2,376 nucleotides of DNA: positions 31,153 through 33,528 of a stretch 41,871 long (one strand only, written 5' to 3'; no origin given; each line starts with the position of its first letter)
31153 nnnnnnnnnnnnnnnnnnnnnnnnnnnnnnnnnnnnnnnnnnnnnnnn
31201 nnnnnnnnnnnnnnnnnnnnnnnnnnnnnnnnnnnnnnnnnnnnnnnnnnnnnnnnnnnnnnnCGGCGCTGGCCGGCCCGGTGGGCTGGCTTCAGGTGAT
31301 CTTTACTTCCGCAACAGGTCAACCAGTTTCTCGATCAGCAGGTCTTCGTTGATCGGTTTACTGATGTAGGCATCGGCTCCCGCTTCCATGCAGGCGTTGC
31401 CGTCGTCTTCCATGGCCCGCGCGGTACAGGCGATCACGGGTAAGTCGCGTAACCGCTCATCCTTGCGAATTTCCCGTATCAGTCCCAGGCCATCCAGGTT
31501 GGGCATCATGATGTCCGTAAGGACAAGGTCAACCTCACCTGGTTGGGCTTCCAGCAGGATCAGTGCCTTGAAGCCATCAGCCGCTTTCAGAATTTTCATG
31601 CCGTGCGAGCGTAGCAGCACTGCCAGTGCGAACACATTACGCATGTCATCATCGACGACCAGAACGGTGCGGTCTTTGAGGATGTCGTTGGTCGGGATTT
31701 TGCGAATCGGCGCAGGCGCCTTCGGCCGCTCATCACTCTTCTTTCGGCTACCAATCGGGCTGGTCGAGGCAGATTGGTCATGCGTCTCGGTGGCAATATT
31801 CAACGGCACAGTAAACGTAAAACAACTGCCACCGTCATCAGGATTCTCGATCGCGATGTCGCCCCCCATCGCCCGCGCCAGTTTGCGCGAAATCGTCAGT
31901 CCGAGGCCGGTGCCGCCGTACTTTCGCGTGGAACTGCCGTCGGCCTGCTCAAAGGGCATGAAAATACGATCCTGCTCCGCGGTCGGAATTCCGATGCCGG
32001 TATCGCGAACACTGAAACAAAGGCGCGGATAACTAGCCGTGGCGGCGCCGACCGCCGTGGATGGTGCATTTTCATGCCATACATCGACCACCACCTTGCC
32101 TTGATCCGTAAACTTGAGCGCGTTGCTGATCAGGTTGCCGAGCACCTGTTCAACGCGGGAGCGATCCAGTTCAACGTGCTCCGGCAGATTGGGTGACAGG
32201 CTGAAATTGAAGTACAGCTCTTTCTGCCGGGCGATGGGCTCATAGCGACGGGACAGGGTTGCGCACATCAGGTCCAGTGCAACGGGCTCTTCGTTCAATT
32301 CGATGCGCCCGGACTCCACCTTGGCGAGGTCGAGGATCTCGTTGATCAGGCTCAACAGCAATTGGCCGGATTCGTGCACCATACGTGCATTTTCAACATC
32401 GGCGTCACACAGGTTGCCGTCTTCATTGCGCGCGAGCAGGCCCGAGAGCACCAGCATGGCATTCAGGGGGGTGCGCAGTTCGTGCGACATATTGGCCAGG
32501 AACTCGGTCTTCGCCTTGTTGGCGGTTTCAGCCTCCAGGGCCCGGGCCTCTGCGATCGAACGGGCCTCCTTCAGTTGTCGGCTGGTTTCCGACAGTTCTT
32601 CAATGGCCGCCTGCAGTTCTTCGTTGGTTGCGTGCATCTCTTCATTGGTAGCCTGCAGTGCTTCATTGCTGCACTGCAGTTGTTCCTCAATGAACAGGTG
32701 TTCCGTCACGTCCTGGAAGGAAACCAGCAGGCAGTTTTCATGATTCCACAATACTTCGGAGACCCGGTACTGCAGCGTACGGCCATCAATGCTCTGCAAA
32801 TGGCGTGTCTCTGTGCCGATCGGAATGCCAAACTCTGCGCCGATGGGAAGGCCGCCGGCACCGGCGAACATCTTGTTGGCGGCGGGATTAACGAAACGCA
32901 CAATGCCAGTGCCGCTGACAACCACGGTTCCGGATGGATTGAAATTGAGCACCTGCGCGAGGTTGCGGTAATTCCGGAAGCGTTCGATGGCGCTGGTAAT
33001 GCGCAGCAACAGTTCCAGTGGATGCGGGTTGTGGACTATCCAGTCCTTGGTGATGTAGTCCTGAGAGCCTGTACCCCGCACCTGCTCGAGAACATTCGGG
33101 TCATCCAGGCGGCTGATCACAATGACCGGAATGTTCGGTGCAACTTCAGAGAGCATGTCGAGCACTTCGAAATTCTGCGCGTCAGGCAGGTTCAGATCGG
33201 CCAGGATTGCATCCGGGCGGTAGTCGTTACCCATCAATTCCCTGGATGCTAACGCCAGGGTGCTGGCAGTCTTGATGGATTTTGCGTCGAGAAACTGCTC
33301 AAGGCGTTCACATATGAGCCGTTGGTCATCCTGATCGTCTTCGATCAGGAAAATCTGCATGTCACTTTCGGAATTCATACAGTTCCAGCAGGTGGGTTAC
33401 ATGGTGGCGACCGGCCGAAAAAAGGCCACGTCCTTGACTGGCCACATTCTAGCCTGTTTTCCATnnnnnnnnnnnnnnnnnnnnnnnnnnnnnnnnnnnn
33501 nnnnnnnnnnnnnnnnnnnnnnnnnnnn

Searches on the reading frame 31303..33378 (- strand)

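Call 53: search_protein_families(library=pfam, proteins=[window:31303-33378:-], max_evalue=0.00001)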
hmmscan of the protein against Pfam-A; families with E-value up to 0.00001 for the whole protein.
window:31303-33378:- (691 aa): 3 families
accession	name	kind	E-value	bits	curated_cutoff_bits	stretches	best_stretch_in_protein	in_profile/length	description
PF00072.30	Response_reg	-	2.5e-39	134.3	30.2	2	572-685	1-110/111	Response regulator receiver domain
PF02518.31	HATPase_c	-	8.3e-28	97.5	26.4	1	405-527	2-110/111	Histidine kinase-, DNA gyrase B-, and HSP90-like ATPase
PF00512.31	HisKA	-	3.6e-15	56.2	26.9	1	289-357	1-66/66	His Kinase A (phospho-acceptor) domain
